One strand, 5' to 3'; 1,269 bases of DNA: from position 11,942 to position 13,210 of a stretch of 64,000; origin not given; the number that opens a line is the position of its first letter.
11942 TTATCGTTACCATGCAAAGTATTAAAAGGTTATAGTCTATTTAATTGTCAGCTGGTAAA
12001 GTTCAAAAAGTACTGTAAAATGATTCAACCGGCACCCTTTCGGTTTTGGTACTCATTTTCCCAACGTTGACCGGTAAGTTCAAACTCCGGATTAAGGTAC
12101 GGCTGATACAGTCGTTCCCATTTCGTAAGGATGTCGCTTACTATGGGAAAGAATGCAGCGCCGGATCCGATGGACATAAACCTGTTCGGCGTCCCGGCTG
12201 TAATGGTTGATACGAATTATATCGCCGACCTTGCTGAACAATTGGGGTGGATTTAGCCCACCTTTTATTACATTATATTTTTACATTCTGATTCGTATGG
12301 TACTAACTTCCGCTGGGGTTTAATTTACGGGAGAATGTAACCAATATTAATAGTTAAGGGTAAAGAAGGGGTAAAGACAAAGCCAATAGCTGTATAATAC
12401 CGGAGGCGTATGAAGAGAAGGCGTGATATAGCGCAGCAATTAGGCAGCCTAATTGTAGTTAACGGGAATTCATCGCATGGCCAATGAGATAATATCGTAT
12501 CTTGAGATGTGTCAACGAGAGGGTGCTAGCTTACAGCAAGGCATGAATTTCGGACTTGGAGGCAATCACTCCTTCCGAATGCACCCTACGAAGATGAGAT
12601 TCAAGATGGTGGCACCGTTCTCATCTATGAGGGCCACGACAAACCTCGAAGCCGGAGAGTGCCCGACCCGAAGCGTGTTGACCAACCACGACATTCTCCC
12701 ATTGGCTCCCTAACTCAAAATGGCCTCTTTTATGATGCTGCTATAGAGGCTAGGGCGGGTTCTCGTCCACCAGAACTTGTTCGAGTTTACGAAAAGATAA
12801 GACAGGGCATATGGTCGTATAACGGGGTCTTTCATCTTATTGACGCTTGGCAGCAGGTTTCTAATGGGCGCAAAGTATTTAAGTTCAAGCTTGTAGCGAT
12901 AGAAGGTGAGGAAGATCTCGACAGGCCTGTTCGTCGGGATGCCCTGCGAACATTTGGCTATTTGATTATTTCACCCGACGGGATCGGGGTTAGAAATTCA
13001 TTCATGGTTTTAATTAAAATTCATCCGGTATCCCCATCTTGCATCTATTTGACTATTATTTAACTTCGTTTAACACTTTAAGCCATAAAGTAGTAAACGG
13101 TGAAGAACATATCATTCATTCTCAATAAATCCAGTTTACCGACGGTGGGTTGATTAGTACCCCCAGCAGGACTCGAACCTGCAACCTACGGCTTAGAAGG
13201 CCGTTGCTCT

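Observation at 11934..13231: Decayed integrative (integron-like) remnant at the 3' side of tRNA-Arg(UCU)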

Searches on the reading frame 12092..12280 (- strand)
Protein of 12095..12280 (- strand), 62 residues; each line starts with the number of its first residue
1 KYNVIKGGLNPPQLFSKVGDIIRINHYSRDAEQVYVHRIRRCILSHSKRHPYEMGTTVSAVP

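Call 8: search_protein_families(library=pfam, proteins=[window:12095-12280:-], max_evalue=1)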
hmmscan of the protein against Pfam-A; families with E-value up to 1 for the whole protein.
seq(62 aa): 1 family
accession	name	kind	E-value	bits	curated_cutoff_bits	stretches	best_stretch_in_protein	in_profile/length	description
PF13495.12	Phage_int_SAM_4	-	3.3e-05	24.6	27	1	14-56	1-43/85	Phage integrase, N-terminal SAM-like domain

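Call 9: search_protein_families(library=ncbifam, proteins=[window:12095-12280:-], max_evalue=1)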
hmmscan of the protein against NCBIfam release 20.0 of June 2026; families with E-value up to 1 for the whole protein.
seq(62 aa): 3 families
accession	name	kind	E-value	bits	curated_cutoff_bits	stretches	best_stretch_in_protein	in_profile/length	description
NF011946.0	PRK15417.1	equivalog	1e-05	24.9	435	1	16-57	18-59/337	integron integrase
TIGR02249.1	integrase_gron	subfamily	1.2e-05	24.9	265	1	16-57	3-44/315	integron integrase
NF007129.0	PRK09570.1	equivalog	0.083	12.7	83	1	16-39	53-76/80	DNA-directed RNA polymerase subunit H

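Call 36: find_homologous_proteins(query=window:12095-12280:-, max_evalue=10)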
Query seq(62 aa): no candidate shares three 5-residue words with the query. No homologue found.

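Call 41: search_protein_representatives(protein=window:12092-12277:-)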
Query: 61 residues. Proteins with E-value up to 0.001 (for the whole library): 2220; up to 1e-10: 8; up to 1e-30: 0. The best 150 are listed.
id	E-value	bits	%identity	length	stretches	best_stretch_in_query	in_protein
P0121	5.7e-13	64.2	34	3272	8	10-58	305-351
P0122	3.5e-12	61.7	44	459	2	10-55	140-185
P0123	6.5e-12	60.9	41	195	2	10-55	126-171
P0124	6.5e-12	60.9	39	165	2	6-55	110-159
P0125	1.4e-11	59.8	40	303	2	7-55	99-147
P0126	3.0e-11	58.8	40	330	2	9-55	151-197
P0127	3.0e-11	58.7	39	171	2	7-55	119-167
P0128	8.0e-11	57.4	37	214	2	10-58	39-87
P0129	2.4e-10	55.9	40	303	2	9-54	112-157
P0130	5.4e-10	54.8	37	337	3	9-55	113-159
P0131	1.4e-09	53.5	46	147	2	6-57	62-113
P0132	2.8e-09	52.6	59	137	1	9-54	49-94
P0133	3.1e-09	52.4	40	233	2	9-55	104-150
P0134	3.5e-09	52.3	39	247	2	9-55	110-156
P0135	3.5e-09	52.3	48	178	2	9-50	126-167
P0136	4.0e-09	52.1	54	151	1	9-56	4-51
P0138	5.3e-09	51.7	56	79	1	9-60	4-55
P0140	1.0e-08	50.8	57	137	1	10-56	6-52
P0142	1.2e-08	50.6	60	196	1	9-55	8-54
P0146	2.4e-08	49.6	56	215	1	6-53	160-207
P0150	4.0e-08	49.0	60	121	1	9-55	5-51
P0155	7.6e-08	48.1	54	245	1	9-56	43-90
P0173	1.7e-07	47.0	54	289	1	9-56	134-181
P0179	2.1e-07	46.7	60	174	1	13-55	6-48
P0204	3.9e-07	45.8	58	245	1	9-56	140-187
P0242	7.1e-07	45.0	47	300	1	9-55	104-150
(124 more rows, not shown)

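Call 42: search_protein_families(library=ncbifam, proteins=[P0122, P0125, P0126, P0130, P0142, P0146, P0155, P0173, P0204, P0242], max_evalue=0.001)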
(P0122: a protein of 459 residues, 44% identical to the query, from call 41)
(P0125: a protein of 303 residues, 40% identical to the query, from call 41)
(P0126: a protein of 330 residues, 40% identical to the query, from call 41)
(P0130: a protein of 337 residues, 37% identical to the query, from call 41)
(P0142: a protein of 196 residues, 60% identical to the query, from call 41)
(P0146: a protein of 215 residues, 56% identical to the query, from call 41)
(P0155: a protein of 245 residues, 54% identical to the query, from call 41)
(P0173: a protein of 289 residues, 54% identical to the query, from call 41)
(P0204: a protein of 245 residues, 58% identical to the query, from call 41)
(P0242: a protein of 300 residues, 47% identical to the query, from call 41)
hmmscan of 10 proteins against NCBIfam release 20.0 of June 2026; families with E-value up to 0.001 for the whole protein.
P0122 (459 aa): 10 families
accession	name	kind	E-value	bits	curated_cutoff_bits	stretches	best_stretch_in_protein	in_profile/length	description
TIGR02249.1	integrase_gron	subfamily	3.8e-149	496.3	265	2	143-456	1-315/315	integron integrase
NF011946.0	PRK15417.1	equivalog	4.1e-116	387.8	435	2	134-457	7-331/337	integron integrase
NF040815.2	recomb_XerA_Arch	equivalog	2.6e-46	158.3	220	2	149-323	5-177/263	site-specific tyrosine recombinase/integron integrase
TIGR02224.1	recomb_XerC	equivalog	5.3e-37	127.8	335.15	2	376-441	212-277/295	tyrosine recombinase XerC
TIGR02225.1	recomb_XerD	equivalog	4.6e-33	114.8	329.6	2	374-443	207-276/290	site-specific tyrosine recombinase XerD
NF001399.0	PRK00283.1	subfamily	8.6e-31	107.3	279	1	154-443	20-285/300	tyrosine recombinase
NF002331.0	PRK01287.1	subfamily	2.5e-26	92.5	371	2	122-309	7-212/365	site-specific tyrosine recombinase XerC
NF003462.0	PRK05084.1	equivalog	3.2e-14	52.4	267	1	397-446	300-349/360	tyrosine recombinase XerS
NF007371.0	PRK09871.1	subfamily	5.6e-07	29.3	222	1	385-440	118-173/198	tyrosine-type DNA invertase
NF007370.0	PRK09870.1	subfamily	0.00018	21.2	221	0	392-440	130-178/200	tyrosine-type DNA invertase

P0125 (303 aa): 7 families
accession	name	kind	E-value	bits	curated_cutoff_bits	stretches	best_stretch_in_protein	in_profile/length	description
TIGR02249.1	integrase_gron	subfamily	1.2e-73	248.3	265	2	105-284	1-178/315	integron integrase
NF011946.0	PRK15417.1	equivalog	2.7e-55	187.9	435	2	105-288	16-193/337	integron integrase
NF040815.2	recomb_XerA_Arch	equivalog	1.1e-23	84.1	220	1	112-287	6-176/263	site-specific tyrosine recombinase/integron integrase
TIGR02224.1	recomb_XerC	equivalog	1.6e-15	57.3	335.15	1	114-288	9-193/295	tyrosine recombinase XerC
TIGR02225.1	recomb_XerD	equivalog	2.2e-15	56.8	329.6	1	115-290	10-191/290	site-specific tyrosine recombinase XerD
NF001399.0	PRK00283.1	subfamily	6.9e-15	55.1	279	1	116-289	20-200/300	tyrosine recombinase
NF002331.0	PRK01287.1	subfamily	1.3e-11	44.1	371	1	112-271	36-211/365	site-specific tyrosine recombinase XerC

P0126 (330 aa): 7 families
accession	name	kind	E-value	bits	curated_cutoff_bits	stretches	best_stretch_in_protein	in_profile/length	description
TIGR02249.1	integrase_gron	subfamily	4.1e-68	230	265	2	155-318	1-162/315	integron integrase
NF011946.0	PRK15417.1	equivalog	5.9e-54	183.5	435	2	148-318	9-177/337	integron integrase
NF040815.2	recomb_XerA_Arch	equivalog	4.5e-19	69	220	1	161-316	5-155/263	site-specific tyrosine recombinase/integron integrase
TIGR02224.1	recomb_XerC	equivalog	3.5e-13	49.6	335.15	1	165-308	10-164/295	tyrosine recombinase XerC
TIGR02225.1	recomb_XerD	equivalog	9.1e-12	44.9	329.6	1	166-315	11-166/290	site-specific tyrosine recombinase XerD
NF001399.0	PRK00283.1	subfamily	5.1e-11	42.3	279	1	166-316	20-177/300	tyrosine recombinase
NF002331.0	PRK01287.1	subfamily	1.1e-06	27.8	371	1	161-317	35-207/365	site-specific tyrosine recombinase XerC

P0130 (337 aa): 2 families
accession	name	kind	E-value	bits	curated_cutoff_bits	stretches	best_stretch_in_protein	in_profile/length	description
TIGR02249.1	integrase_gron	subfamily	2.9e-26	92.5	265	2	117-200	1-84/315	integron integrase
NF011946.0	PRK15417.1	equivalog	6.4e-26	91.3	435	2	113-204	12-100/337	integron integrase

P0142 (196 aa): 2 families
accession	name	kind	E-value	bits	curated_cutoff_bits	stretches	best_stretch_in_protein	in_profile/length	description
TIGR02249.1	integrase_gron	subfamily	2.3e-32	112.6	265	1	12-112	1-99/315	integron integrase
NF011946.0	PRK15417.1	equivalog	8.5e-28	97.5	435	1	11-96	15-100/337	integron integrase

P0146 (215 aa): 2 families
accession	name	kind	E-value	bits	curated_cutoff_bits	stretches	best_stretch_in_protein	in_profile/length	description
TIGR02249.1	integrase_gron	subfamily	2.3e-11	43.6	265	1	167-208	1-42/315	integron integrase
NF011946.0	PRK15417.1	equivalog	2.4e-11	43.4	435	1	165-206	14-55/337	integron integrase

P0155 (245 aa): 2 families
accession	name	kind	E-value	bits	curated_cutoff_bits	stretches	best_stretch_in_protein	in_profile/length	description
TIGR02249.1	integrase_gron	subfamily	3.5e-22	79.2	265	1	47-118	1-72/315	integron integrase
NF011946.0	PRK15417.1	equivalog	2.4e-21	76.3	435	1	40-117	9-86/337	integron integrase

P0173 (289 aa): 2 families
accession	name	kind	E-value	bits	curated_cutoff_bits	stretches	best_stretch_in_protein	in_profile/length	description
TIGR02249.1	integrase_gron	subfamily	2.2e-23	83.1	265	1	138-205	1-68/315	integron integrase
NF011946.0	PRK15417.1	equivalog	2.5e-22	79.5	435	1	131-204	9-82/337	integron integrase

P0204 (245 aa): 3 families
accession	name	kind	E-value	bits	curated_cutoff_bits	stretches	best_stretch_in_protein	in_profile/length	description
TIGR02249.1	integrase_gron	subfamily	5.4e-38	131.1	265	1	144-245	1-102/315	integron integrase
NF011946.0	PRK15417.1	equivalog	5.4e-31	108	435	1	143-245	15-117/337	integron integrase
NF040815.2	recomb_XerA_Arch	equivalog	8.2e-05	22.3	220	1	151-244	6-96/263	site-specific tyrosine recombinase/integron integrase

P0242 (300 aa): 8 families
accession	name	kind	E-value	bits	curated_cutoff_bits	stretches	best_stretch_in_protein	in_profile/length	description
TIGR02249.1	integrase_gron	subfamily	5.8e-86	288.7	265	2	108-292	1-186/315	integron integrase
NF011946.0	PRK15417.1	equivalog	7.9e-70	235.7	435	2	108-284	16-193/337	integron integrase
NF040815.2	recomb_XerA_Arch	equivalog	8.7e-29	100.9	220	1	114-287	5-176/263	site-specific tyrosine recombinase/integron integrase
TIGR02224.1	recomb_XerC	equivalog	9.5e-20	71.1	335.15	1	117-291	9-197/295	tyrosine recombinase XerC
TIGR02225.1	recomb_XerD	equivalog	1.2e-18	67.5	329.6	1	118-288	10-189/290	site-specific tyrosine recombinase XerD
NF001399.0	PRK00283.1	subfamily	2.5e-18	66.3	279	1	127-291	28-203/300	tyrosine recombinase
NF002331.0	PRK01287.1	subfamily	4.9e-15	55.4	371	1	114-271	35-211/365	site-specific tyrosine recombinase XerC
NF003462.0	PRK05084.1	equivalog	5.6e-06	25.3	267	1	228-289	201-261/360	tyrosine recombinase XerS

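Call 71: search_protein_families(library=pfam, proteins=[P0121], max_evalue=0.001)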
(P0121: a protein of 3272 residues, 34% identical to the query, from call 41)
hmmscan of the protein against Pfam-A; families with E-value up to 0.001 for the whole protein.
P0121 (3272 aa): 7 families
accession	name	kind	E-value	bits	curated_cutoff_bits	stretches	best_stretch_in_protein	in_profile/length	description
PF00337.29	Gal-bind_lectin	-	0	1893.9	22.1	19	66-191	1-128/132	Galactoside-binding lectin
PF11412.14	DsbD_N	-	1.7e-16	60.8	25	0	94-134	11-47/119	Thiol:disulfide interchange protein DsbD, N-terminal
PF11349.13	DUF3151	-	6.2e-15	55.9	28.4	0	1622-1669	30-77/127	Protein of unknown function (DUF3151)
PF10551.15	MULE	-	7.4e-12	46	27.6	0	337-376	10-48/99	MULE transposase domain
PF13385.13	Laminin_G_3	-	3.3e-07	31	27.6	0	2835-2901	42-105/151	Concanavalin A-like lectin/glucanases superfamily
PF03100.22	CcmE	-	3.6e-07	30.9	24.6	0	3117-3164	34-81/99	CcmE domain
PF16458.10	Beta-prism_lec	-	4.1e-07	30.7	25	0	1035-1068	34-67/131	Beta-prism lectin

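Call 72: search_protein_families(library=ncbifam, proteins=[P0132, P0136, P0138, P0140, P0150, P0179, P0123, P0124], max_evalue=0.001)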
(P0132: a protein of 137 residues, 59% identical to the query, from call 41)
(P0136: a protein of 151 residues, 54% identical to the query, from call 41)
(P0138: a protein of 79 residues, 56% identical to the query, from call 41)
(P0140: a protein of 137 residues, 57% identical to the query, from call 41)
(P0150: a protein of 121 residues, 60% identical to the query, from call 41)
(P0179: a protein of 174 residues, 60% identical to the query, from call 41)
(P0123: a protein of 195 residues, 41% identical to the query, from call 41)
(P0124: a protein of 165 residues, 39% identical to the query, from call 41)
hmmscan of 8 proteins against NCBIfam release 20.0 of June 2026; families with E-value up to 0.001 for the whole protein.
P0132 (137 aa): 4 families
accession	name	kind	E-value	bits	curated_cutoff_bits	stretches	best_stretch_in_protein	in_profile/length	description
TIGR02249.1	integrase_gron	subfamily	3.9e-31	108.6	265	1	53-135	1-83/315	integron integrase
NF011946.0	PRK15417.1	equivalog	5.9e-23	81.6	435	1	52-131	15-94/337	integron integrase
NF002331.0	PRK01287.1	subfamily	1.7e-05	24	371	1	20-135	2-119/365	site-specific tyrosine recombinase XerC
NF040815.2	recomb_XerA_Arch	equivalog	1.8e-05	24.5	220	1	61-125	7-70/263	site-specific tyrosine recombinase/integron integrase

P0136 (151 aa): 2 families
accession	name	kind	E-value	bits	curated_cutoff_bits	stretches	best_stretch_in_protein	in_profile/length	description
TIGR02249.1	integrase_gron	subfamily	9.1e-13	48.2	265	1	8-60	1-53/315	integron integrase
NF011946.0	PRK15417.1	equivalog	5.2e-12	45.6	435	1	4-58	12-66/337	integron integrase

P0138 (79 aa): 2 families
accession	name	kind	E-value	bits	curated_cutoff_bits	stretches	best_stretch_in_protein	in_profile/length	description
TIGR02249.1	integrase_gron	subfamily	8.2e-14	51.7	265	1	8-52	1-45/315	integron integrase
NF011946.0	PRK15417.1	equivalog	2.1e-12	46.9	435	1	7-55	15-63/337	integron integrase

P0140 (137 aa): 4 families
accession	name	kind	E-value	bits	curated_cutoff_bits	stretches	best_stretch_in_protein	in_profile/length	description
TIGR02249.1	integrase_gron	subfamily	9.2e-30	104.1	265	1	9-92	1-84/315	integron integrase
NF011946.0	PRK15417.1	equivalog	3.9e-24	85.4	435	1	5-91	12-98/337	integron integrase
NF040815.2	recomb_XerA_Arch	equivalog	3e-05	23.7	220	1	15-86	5-75/263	site-specific tyrosine recombinase/integron integrase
NF002331.0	PRK01287.1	subfamily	0.00098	18.2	371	0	14-94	34-122/365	site-specific tyrosine recombinase XerC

P0150 (121 aa): 3 families
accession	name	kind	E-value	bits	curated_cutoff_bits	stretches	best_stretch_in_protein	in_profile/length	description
TIGR02249.1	integrase_gron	subfamily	3.8e-31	108.6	265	1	9-100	1-92/315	integron integrase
NF011946.0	PRK15417.1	equivalog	6.2e-29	101.2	435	1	5-91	12-98/337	integron integrase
NF040815.2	recomb_XerA_Arch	equivalog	8.7e-05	22.2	220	1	16-83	6-72/263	site-specific tyrosine recombinase/integron integrase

P0179 (174 aa): 3 families
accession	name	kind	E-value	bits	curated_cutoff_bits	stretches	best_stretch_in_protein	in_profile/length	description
TIGR02249.1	integrase_gron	subfamily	5e-31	108.2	265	1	6-94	1-89/315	integron integrase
NF011946.0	PRK15417.1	equivalog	7.1e-29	101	435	1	6-97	16-107/337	integron integrase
NF040815.2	recomb_XerA_Arch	equivalog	3e-05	23.7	220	1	12-80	5-72/263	site-specific tyrosine recombinase/integron integrase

P0123 (195 aa): 3 families
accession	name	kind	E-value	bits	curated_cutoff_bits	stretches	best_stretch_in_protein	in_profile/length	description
TIGR02249.1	integrase_gron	subfamily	6.5e-40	137.4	265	2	129-195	1-67/315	integron integrase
NF011946.0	PRK15417.1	equivalog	3.3e-37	128.4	435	2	122-195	9-82/337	integron integrase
NF040815.2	recomb_XerA_Arch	equivalog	3.1e-06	26.9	220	0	136-193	6-62/263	site-specific tyrosine recombinase/integron integrase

P0124 (165 aa): 2 families
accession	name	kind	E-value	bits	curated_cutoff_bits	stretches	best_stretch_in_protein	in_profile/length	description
TIGR02249.1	integrase_gron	subfamily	1.5e-25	90.2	265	2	25-102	1-78/315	integron integrase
NF011946.0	PRK15417.1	equivalog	6.9e-20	71.5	435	2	24-102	15-93/337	integron integrase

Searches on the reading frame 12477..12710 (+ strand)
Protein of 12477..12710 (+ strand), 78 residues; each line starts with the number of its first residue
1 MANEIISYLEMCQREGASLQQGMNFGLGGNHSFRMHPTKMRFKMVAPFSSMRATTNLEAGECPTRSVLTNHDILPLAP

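Call 8: search_protein_families(library=pfam, proteins=[window:12477-12710:+], max_evalue=1)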
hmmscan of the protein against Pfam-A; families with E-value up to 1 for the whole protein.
seq(78 aa): 1 family
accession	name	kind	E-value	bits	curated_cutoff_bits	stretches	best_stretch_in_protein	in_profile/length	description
PF02753.23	PapD_C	-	0.24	12.1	22.8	1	38-56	23-43/63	Pili assembly chaperone PapD, C-terminal domain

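Call 9: search_protein_families(library=ncbifam, proteins=[window:12477-12710:+], max_evalue=1)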
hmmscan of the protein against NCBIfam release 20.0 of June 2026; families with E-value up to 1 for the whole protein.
seq(78 aa): 0 families

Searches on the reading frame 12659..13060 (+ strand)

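Call 8: search_protein_families(library=pfam, proteins=[window:12659-13060:+], max_evalue=1)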
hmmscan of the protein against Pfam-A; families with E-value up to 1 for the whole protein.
seq(134 aa): 1 family
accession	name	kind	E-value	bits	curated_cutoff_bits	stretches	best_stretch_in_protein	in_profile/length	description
PF02182.23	SAD_SRA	-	0.0086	16.3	30.7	1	41-83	100-147/148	SAD/SRA domain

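Call 9: search_protein_families(library=ncbifam, proteins=[window:12659-13060:+], max_evalue=1)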
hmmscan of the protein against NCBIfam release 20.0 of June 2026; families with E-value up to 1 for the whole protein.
seq(134 aa): 0 families
